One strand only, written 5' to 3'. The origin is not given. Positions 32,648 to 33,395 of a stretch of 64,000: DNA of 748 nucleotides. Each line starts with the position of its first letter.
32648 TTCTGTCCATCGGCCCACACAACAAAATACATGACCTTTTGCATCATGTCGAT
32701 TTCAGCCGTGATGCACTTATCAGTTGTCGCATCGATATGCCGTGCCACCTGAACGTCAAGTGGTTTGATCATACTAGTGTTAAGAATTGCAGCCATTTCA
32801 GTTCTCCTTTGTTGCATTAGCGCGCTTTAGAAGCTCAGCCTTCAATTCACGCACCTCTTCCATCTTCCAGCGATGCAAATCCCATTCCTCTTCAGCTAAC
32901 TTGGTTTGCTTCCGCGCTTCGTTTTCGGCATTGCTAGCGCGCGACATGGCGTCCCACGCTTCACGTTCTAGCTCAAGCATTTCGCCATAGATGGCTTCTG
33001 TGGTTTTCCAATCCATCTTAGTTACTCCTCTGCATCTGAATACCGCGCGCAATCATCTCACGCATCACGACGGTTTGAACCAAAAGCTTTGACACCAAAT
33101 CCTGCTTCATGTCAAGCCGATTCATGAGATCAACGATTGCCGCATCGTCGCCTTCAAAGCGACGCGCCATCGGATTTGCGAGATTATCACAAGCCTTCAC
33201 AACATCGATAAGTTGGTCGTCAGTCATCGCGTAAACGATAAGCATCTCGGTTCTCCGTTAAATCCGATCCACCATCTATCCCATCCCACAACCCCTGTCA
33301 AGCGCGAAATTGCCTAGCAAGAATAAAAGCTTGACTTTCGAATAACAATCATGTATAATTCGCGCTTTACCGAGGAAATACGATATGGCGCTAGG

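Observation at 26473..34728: Packaging genes pulled apart: terS, terL and portal each stand alone, separated by opposite-strand cassettes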

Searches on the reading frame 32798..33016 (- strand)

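Call 27: search_protein_families(library=pfam, proteins=[window:32798-33016:-], max_evalue=0.1)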
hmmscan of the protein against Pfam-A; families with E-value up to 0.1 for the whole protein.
window:32798-33016:- (72 aa): 0 families

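Call 50: search_protein_families(library=phrogs, proteins=[window:32798-33016:-], max_evalue=0.01)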
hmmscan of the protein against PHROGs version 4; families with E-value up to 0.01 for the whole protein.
window:32798-33016:- (72 aa): 0 families

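Call 61: search_protein_families(library=ncbifam, proteins=[window:32798-33016:-], max_evalue=0.05)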
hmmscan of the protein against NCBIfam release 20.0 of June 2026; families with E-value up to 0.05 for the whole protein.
window:32798-33016:- (72 aa): 1 family
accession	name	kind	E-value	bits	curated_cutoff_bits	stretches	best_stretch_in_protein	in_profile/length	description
TIGR01549.1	HAD-SF-IA-v1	subfamily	0.044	14.2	23.3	1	16-68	15-67/149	HAD-IA family hydrolase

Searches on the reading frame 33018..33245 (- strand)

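Call 27: search_protein_families(library=pfam, proteins=[window:33018-33245:-], max_evalue=0.1)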
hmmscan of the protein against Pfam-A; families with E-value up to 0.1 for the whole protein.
window:33018-33245:- (75 aa): 0 families

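Call 50: search_protein_families(library=phrogs, proteins=[window:33018-33245:-], max_evalue=0.01)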
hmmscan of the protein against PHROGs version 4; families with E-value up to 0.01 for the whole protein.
window:33018-33245:- (75 aa): 0 families

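Call 61: search_protein_families(library=ncbifam, proteins=[window:33018-33245:-], max_evalue=0.05)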
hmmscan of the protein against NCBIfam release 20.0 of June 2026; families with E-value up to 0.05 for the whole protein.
window:33018-33245:- (75 aa): 1 family
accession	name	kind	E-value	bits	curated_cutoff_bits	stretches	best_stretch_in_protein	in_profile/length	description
NF045707.1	Dbac_1936_reg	equivalog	0.041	13.9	115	0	2-26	68-92/99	ArsR/SmtB-type metalloregulator TsoR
